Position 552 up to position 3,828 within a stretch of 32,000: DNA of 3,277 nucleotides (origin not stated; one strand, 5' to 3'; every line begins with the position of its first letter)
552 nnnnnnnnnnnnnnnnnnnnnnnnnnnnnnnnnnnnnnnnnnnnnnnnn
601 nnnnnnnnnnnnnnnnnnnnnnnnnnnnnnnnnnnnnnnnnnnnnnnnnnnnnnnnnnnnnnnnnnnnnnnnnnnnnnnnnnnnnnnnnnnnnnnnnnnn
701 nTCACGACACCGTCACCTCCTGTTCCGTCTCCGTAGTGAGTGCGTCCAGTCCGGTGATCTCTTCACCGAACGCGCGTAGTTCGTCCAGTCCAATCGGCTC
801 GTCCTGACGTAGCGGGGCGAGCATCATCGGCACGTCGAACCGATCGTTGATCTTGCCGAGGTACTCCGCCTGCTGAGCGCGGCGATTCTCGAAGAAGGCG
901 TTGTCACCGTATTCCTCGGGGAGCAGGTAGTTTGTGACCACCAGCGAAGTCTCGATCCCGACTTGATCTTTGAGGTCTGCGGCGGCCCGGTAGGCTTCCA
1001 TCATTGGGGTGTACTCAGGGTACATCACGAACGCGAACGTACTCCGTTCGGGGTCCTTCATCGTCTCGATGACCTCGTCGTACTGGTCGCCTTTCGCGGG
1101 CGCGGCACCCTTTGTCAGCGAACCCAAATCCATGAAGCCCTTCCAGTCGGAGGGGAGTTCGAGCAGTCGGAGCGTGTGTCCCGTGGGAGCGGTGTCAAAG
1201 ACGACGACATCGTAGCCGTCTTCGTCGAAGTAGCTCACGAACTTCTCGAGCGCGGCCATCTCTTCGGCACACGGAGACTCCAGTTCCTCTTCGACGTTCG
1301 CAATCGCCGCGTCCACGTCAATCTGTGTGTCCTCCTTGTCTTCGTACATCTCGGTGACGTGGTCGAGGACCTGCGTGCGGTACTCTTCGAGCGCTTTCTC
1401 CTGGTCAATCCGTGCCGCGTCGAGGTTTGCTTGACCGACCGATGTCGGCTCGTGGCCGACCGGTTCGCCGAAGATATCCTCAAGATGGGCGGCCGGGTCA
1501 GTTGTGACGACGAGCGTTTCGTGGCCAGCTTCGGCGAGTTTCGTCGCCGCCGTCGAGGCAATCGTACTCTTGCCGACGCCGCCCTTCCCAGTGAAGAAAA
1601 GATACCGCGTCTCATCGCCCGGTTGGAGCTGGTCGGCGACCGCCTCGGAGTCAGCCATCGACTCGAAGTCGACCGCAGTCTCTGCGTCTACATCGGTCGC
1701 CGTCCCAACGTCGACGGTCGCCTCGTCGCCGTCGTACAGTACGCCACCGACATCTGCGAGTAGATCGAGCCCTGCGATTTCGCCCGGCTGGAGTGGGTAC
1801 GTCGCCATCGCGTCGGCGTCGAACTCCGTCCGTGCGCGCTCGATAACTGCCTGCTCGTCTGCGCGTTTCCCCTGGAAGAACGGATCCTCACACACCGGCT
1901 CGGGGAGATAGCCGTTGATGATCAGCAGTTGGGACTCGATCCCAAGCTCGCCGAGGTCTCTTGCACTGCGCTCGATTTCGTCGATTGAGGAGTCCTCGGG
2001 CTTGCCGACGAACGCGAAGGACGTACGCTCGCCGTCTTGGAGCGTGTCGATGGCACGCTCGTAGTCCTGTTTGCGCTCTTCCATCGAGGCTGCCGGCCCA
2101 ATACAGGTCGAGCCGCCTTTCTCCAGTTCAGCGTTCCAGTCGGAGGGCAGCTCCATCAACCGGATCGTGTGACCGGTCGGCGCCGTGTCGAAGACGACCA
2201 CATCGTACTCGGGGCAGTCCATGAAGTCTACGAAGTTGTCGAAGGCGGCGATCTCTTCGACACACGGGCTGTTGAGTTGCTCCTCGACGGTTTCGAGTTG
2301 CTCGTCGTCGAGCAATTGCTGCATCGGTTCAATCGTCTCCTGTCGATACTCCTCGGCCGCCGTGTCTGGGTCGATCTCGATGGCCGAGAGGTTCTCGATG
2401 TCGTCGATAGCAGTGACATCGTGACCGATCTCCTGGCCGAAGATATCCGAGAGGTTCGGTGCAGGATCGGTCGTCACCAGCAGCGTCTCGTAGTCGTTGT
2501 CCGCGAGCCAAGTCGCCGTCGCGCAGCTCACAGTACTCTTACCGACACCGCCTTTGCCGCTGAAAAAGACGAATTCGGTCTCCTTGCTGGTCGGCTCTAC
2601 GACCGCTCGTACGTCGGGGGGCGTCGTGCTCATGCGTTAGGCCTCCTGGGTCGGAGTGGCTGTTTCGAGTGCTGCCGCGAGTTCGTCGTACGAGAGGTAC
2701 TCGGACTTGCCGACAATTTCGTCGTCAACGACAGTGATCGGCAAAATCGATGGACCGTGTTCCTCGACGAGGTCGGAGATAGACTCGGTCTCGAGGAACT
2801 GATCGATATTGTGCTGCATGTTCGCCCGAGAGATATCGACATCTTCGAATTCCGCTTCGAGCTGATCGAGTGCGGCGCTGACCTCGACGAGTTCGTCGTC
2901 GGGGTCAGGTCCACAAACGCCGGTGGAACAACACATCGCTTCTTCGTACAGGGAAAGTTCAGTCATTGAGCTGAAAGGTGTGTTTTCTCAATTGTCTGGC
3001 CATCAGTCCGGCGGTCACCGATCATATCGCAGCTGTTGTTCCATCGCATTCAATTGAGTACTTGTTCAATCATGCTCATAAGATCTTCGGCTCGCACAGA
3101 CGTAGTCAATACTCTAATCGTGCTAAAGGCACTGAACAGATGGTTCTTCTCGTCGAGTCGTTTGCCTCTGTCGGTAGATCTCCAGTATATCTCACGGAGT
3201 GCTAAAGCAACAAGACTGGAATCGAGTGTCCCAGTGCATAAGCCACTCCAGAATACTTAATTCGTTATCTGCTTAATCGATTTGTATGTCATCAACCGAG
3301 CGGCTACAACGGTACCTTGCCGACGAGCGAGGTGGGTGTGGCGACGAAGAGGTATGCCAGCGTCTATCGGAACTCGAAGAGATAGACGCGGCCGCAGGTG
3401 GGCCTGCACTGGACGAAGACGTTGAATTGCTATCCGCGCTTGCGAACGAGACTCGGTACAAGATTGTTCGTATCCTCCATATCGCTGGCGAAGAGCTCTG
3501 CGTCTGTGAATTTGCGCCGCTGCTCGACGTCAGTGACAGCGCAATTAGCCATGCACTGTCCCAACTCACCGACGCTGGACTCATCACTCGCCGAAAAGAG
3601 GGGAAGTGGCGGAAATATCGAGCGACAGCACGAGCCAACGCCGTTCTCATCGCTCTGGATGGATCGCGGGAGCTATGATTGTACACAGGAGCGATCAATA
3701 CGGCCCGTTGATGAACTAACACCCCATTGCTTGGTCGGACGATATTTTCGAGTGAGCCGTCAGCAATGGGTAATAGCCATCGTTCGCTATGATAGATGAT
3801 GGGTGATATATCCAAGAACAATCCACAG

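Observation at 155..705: Two translationally coupled small acidic proteins ending in vicinal Cys-Cys, downstream of arsD-arsA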

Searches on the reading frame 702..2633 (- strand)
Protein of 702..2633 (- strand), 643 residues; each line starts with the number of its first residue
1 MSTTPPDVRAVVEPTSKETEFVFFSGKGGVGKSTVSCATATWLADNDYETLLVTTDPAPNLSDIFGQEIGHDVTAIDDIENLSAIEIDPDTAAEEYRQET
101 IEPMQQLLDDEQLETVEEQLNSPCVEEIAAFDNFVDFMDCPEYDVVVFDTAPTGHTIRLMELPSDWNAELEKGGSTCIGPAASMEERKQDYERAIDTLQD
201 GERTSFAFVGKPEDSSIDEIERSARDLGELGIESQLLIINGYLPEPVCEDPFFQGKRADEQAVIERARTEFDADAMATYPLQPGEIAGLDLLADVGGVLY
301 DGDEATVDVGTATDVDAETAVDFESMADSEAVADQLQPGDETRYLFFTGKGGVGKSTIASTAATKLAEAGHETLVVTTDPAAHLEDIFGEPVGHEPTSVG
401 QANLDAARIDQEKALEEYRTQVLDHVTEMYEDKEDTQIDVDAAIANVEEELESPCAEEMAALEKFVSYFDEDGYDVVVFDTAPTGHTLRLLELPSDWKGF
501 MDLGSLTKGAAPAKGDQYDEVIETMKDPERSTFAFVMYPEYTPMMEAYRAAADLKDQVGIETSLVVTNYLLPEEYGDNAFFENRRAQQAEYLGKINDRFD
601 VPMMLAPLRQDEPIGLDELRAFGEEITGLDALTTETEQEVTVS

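Call 3: search_protein_families(library=pfam, proteins=[window:702-2633:-], max_evalue=1)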
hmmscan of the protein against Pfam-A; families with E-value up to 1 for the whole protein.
window:702-2633:- (643 aa): 42 families (the best 25 are shown)
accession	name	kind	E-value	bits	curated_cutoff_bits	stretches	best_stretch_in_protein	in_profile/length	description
PF02374.21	ArsA_ATPase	-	1.4e-163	543.9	24.3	3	19-301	1-305/305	Anion-transporting ATPase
PF13614.12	AAA_31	-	4e-22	79.4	27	2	24-157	7-132/177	AAA domain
PF01656.29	CbiA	-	3.8e-21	75.8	25.4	2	22-228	2-66/125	CobQ/CobB/MinD/ParA nucleotide binding domain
PF10609.15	ParA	-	1.2e-13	51.5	27.1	2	22-56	7-41/246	NUBPL iron-transfer P-loop NTPase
PF20720.3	nSTAND3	-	1.4e-09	38.3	27.2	2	17-101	15-95/155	Novel STAND NTPase 3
PF00142.24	Fer4_NifH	-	3.1e-09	37.1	25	2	346-382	4-40/271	4Fe-4S iron sulfur cluster binding proteins, NifH/frxC family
PF25199.1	nSTAND_NTPase5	-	2e-08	34.6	34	2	13-82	35-108/145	Novel STAND NTPase 5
PF00931.28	NB-ARC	-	1e-07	32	23.5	2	329-371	5-47/248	NB-ARC domain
PF03308.22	MeaB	-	5.7e-07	29.2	23.1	1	341-383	32-74/273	Methylmalonyl Co-A mutase-associated GTPase MeaB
PF13191.12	AAA_16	-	1.1e-06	29.7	32.6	1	333-471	13-129/167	AAA ATPase domain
PF00448.28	SRP54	-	3.9e-06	27.1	22.7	0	344-379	3-38/196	SRP54-type protein, GTPase domain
PF24883.2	NPHP3_N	-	6.3e-06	26.9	24.8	1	328-375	8-55/164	Nephrocystin 3, N-terminal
PF01583.26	APS_kinase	-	1.1e-05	26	21.1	1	344-378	4-38/152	Adenylylsulphate kinase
PF03266.21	NTPase_1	-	7.9e-05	23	23.9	1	345-372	2-29/168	NTPase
PF13481.12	AAA_25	-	8.9e-05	22.6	27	1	3-44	17-58/195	AAA domain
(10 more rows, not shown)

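Call 4: search_protein_families(library=ncbifam, proteins=[window:702-2633:-], max_evalue=1)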
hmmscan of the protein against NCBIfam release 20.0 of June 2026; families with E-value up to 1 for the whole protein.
window:702-2633:- (643 aa): 60 families (the best 25 are shown)
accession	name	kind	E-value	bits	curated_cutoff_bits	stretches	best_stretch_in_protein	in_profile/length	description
NF041417.1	ArsA_halo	exception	0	1191.1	800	1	9-628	2-616/617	arsenical pump-driving ATPase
TIGR04291.1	arsen_driv_ArsA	equivalog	2.6e-140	468.8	650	2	18-295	2-285/565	arsenical pump-driving ATPase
TIGR00345.1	GET3_arsA_TRC40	subfamily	3.6e-135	450.3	135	2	23-295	1-293/299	TRC40/GET3/ArsA family transport-energizing ATPase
NF050088.1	Get3_fold_NosAFP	equivalog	2.9e-30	105.4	325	2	345-495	5-147/364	Get3/ArsA fold putative tail anchor-mediating ATPase NosAFP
NF053622.1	ATPseBagAMYCTU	equivalog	3.8e-24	85.7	400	3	341-418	6-88/325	ATPase BagA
NF053621.1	ATPseBagBMYCTU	equivalog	1.2e-22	80.5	521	2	338-503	8-170/371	ATPase BagB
NF041546.1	ParA_partition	equivalog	2.7e-14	53.2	180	2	349-424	7-83/203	ParA family partition ATPase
NF047398.1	AAA_KGGVGR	domain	2.4e-12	47.6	90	2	21-88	5-74/190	KGGVGR-motif variant AAA ATPase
NF041136.1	MrpORP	equivalog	2.1e-11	43.7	450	2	344-377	8-41/365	iron-sulfur cluster carrier protein MrpORP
NF009701.0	PRK13230.1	subfamily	9.3e-11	41.3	350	2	345-382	4-41/291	nitrogenase reductase-like protein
TIGR01968.1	minD_bact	equivalog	2e-10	40.5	212.9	2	22-66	5-50/261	septum site-determining protein MinD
TIGR01287.1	nifH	equivalog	2.3e-10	40.3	394.35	2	346-383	4-41/275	nitrogenase iron protein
TIGR01969.1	minD_arch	subfamily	2.6e-10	39.9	201.75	2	348-388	7-48/251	cell division ATPase MinD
NF010461.0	PRK13886.1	subfamily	2.7e-10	40.1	360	2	346-381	7-42/241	conjugal transfer protein TraL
NF033200.1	F430_CfbC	exception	8.1e-10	38.5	402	2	348-382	6-40/260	Ni-sirohydrochlorin a,c-diamide reductive cyclase ATP-dependent reductase subunit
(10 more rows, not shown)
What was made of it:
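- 702..2633 (-): arsA: two-domain As(III)-stimulated ATPase with all three metalloid-binding cysteines (C124, C177, C455, equivalent to C113, C172, C422 of R773 ArsA). Calls 3 and 4.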

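Call 62: search_solved_structures(query=window:702-2633:-, max_evalue=1e-20, show_alignments=1)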
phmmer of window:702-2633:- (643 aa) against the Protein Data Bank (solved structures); distinct sequences matched with E-value up to 1e-20: 26.
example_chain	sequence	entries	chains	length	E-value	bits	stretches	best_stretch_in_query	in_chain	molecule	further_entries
9nbl_A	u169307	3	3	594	3.2e-94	320.3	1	20-622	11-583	Arsenite transporter ATPase-like protein,arsA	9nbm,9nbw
1f48_A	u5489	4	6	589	3.7e-93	316.7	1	21-621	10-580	ARSENITE-TRANSLOCATING ATPASE | ARSENICAL PUMP-DRIVING ATPASE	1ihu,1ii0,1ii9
9nbo_A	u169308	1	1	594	7.7e-93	315.7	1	20-622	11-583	Arsenite transporter ATPase-like protein,arsA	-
3zq6_A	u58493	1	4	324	1.5e-50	176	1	18-165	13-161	PUTATIVE ARSENICAL PUMP-DRIVING ATPASE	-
3ug6_A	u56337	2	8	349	8e-50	173.6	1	18-165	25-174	arsenical pump-driving ATPase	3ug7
5zme_A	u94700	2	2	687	2.2e-42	149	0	19-170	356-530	ATPase ARSA1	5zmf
3ibg_A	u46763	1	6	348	5.6e-35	124.6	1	16-171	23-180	ATPase, subunit of the Get complex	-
8hac_A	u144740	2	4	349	2.2e-33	119.3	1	5-248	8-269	ATPase ASNA1 homolog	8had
2woo_A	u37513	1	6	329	4.4e-33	118.3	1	10-180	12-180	ATPASE GET3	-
3a36_A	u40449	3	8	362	7e-32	114.3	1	4-176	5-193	ATPase GET3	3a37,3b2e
3vlc_A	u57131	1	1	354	7e-32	114.3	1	4-176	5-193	ATPase GET3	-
2woj_A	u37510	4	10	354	1.1e-31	113.7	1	4-176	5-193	ATPASE GET3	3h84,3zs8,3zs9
3sja_A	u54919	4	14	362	1.4e-31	113.4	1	4-176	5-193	ATPase GET3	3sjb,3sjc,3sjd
3idq_A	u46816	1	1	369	1.4e-31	113.3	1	4-176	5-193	ATPase GET3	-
5bw8_A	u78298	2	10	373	1.6e-31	113.1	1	4-176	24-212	ATPase GET3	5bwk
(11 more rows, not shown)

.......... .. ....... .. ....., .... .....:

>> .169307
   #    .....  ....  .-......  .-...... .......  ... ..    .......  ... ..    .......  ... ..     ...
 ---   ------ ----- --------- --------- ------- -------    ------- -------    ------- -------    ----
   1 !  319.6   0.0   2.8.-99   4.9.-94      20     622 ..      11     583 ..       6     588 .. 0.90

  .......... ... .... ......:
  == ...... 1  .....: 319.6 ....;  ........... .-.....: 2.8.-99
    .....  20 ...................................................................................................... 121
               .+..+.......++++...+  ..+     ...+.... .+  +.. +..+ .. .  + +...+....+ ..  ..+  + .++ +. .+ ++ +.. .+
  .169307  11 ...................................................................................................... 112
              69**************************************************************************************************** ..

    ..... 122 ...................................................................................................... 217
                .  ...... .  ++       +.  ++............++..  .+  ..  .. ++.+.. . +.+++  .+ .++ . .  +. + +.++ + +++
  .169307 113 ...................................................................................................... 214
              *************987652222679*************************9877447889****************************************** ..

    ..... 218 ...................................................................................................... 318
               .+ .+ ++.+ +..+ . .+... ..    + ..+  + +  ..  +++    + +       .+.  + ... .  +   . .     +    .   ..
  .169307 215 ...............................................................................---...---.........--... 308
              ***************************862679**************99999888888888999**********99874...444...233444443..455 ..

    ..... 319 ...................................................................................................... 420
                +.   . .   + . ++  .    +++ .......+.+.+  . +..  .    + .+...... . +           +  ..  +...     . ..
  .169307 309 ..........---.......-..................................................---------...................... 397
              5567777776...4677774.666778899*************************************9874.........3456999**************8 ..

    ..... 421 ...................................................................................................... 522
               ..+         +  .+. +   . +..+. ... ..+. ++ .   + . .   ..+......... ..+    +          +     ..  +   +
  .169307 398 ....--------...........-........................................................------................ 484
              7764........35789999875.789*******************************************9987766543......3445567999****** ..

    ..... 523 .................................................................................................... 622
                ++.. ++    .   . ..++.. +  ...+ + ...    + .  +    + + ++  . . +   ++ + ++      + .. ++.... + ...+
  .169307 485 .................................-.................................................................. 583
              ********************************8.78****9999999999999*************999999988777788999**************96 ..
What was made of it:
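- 702..2633 (-): Alignment to ArsA structure 9nbl, with 1f48 the next hit in the table (call 62).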

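Call 63: search_dna_similar(query=window:702-2633:-, collection=plasmids, mode=protein, max_rows=60, max_evalue=1e-100)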
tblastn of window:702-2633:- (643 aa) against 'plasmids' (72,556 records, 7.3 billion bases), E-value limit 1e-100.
Records with a match: 24; places in all: 24; records where one place covers at least 80% of the query: 24.
Best place of each record, by identity: >=99% 1; 90-95% 3; 80-90% 19; 60-80% 1.
By first word of the organism name: Halobacterium 10; Halorubrum 3; Halorussus 2; Halocatena 2; Halomicrobium 1; Natrinema 1; Halosimplex 1; Haloarcula 1; Halococcus 1; Haloferax 1; and 1 more.
By predicted mobility (MOB-suite, as given by PLSDB): non-mobilizable 24.
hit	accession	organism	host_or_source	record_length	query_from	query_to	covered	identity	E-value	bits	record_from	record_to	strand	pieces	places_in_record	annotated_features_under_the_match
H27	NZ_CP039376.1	Halomicrobium mukohataei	-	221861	1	643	100%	100.0%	0e+0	1222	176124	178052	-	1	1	arsA: arsenical pump-driving ATPase | hcsL: halo-CC-star protein HcsL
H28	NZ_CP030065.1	Halorubrum sp. PV6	salt water,water sample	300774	1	643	100%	94.6%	0e+0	1156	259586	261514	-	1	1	arsA: arsenical pump-driving ATPase | hcsL: halo-CC-star protein HcsL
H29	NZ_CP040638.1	Natrinema pallidum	Salt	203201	1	643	100%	93.8%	0e+0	1142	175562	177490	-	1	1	arsA: arsenical pump-driving ATPase | hcsL: halo-CC-star protein HcsL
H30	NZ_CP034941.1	Halorubrum ezzemoulense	Cell Culture,Hypersaline Lake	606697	3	643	100%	90.2%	0e+0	1095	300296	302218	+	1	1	arsA: arsenical pump-driving ATPase | hcsL: halo-CC-star protein HcsL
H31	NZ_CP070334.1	Halobacterium sp. BOL4-2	Salt,Salt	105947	3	643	100%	89.1%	0e+0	1082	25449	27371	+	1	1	arsA: arsenical pump-driving ATPase | hcsL: halo-CC-star protein HcsL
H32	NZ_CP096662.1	Halorussus limi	cell culture,saline soil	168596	3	643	100%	85.6%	0e+0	1051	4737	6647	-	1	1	arsA: arsenical pump-driving ATPase | hcsL: halo-CC-star protein HcsL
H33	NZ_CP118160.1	Halosimplex aquaticum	cell culture,solar salterns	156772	3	643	100%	85.5%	0e+0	1035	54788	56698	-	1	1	arsA: arsenical pump-driving ATPase | hcsL: halo-CC-star protein HcsL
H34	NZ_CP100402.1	Halorussus aquaticus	cell culture,saline soil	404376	3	643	100%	85.3%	0e+0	1033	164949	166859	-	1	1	arsA: arsenical pump-driving ATPase | hcsL: halo-CC-star protein HcsL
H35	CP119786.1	Haloarcula rara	cell culture,sediment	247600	1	643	100%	84.1%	0e+0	1041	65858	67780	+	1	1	record has no annotation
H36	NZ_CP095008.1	Halococcus dombrowskii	Direct from delivered sample,Rock salt ...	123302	1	643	100%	84.0%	0e+0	1033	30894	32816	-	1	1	arsA: arsenical pump-driving ATPase | hcsL: halo-CC-star protein HcsL | arsD: arsenite efflux transporter metallochaperone ArsD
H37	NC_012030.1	Halorubrum lacusprofundi ATCC 49239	-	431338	9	642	99%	84.9%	0e+0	1028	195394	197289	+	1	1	arsA: arsenical pump-driving ATPase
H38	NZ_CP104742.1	Haloferax lucentense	-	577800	1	643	100%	82.8%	0e+0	1010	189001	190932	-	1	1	arsA: arsenical pump-driving ATPase | hcsL: halo-CC-star protein HcsL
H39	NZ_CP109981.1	Halocatena marina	cell cuture,Qidong intertidal zone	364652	1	643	100%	82.7%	0e+0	1025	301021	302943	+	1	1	arsA: arsenical pump-driving ATPase | hcsL: halo-CC-star protein HcsL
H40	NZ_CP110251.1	Halocatena marina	cell cuture,Rudong intertidal zone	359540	1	643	100%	82.7%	0e+0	1025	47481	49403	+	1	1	arsA: arsenical pump-driving ATPase | hcsL: halo-CC-star protein HcsL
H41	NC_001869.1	Halobacterium salinarum NRC-34001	-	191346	1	643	100%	81.7%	0e+0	1007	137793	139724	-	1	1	arsA: arsenical pump-driving ATPase | hcsL: halo-CC-star protein HcsL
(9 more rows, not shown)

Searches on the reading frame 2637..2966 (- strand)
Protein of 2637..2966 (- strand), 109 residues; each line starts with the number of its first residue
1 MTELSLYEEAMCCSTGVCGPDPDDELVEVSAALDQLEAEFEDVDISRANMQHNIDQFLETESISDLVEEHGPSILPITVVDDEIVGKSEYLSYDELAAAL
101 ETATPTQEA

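Call 3: search_protein_families(library=pfam, proteins=[window:2637-2966:-], max_evalue=1)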
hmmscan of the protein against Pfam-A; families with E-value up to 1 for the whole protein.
window:2637-2966:- (109 aa): 1 family
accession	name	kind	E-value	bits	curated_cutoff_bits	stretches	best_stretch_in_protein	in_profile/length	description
PF06953.17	ArsD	-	5e-30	104.8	27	1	1-106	1-104/123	Arsenical resistance operon protein ArsD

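Call 4: search_protein_families(library=ncbifam, proteins=[window:2637-2966:-], max_evalue=1)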
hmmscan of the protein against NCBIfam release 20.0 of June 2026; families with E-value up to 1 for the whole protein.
window:2637-2966:- (109 aa): 1 family
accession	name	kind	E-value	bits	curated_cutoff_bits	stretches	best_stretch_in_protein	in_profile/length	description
NF033727.2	chaperon_ArsD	equivalog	3.3e-33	114.1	90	1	3-98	2-95/97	arsenite efflux transporter metallochaperone ArsD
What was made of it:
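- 2637..2966 (-): arsD: metallochaperone with Cys12-Cys13-Cys18 and no C-terminal vicinal Cys pairs. PF06953 and NF033727 (calls 3, 4).
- Checked: ArsD is 2637-2966 (PF06953) (calls 3, 4).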

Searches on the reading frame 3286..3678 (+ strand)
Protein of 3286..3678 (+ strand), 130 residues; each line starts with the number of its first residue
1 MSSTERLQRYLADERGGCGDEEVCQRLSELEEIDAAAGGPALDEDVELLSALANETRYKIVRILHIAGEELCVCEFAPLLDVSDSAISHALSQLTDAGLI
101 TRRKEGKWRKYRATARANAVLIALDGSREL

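Call 3: search_protein_families(library=pfam, proteins=[window:3286-3678:+], max_evalue=1)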
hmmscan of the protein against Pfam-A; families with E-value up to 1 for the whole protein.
window:3286-3678:+ (130 aa): 28 families (the best 25 are shown)
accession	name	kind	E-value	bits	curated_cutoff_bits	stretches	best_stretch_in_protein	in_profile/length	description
PF01022.26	HTH_5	-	1.9e-10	40.9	22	1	54-101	1-46/47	Bacterial regulatory protein, arsR family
PF12840.13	HTH_20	-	1.4e-06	28.6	27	1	52-102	1-50/51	Helix-turn-helix domain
PF01047.28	MarR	-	7.6e-05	23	24.6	1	54-104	2-51/59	MarR family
PF13601.12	HTH_34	-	0.0027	18.2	27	1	57-115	2-59/80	Winged helix DNA-binding domain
PF24034.1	DUF7343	-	0.0027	18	27.6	1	80-107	28-55/62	Domain of unknown function (DUF7343)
PF00392.27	GntR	-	0.0036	17.4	27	1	67-105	20-59/64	Bacterial regulatory proteins, gntR family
PF01978.25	TrmB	-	0.0041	17.4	25.6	1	78-114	30-65/68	Sugar-specific transcriptional regulator TrmB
PF13463.12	HTH_27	-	0.0049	17.5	22.2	1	77-116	25-67/68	Winged helix DNA-binding domain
PF13545.12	HTH_Crp_2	-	0.0059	17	27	1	75-104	27-57/70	Crp-like helix-turn-helix domain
PF25213.1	HVO_A0261_N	-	0.006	16.9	35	1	74-122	28-72/86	HVO_A0261 N-terminal domain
PF25212.1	HVO_A0114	-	0.0063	16.7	27.6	1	44-108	11-74/84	HVO_A0114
PF14394.12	DUF4423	-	0.0074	16.5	30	1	68-113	34-79/165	Domain of unknown function (DUF4423)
PF12802.13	MarR_2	-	0.0089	16.6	27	1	78-105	28-55/61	MarR family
PF21100.3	MCM_C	-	0.012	15.9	27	1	81-109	34-62/64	MCM protein C-terminal winged helix-turn-helix domain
PF24037.1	DUF7346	-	0.013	16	28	1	41-122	55-136/139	Family of unknown function (DUF7346)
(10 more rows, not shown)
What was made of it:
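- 3286..3678 (+): Divergently transcribed arsR (ArsR/SmtB regulator). The 2967-3285 spacer is the presumed divergent promoter region. PF01022 (call 3).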
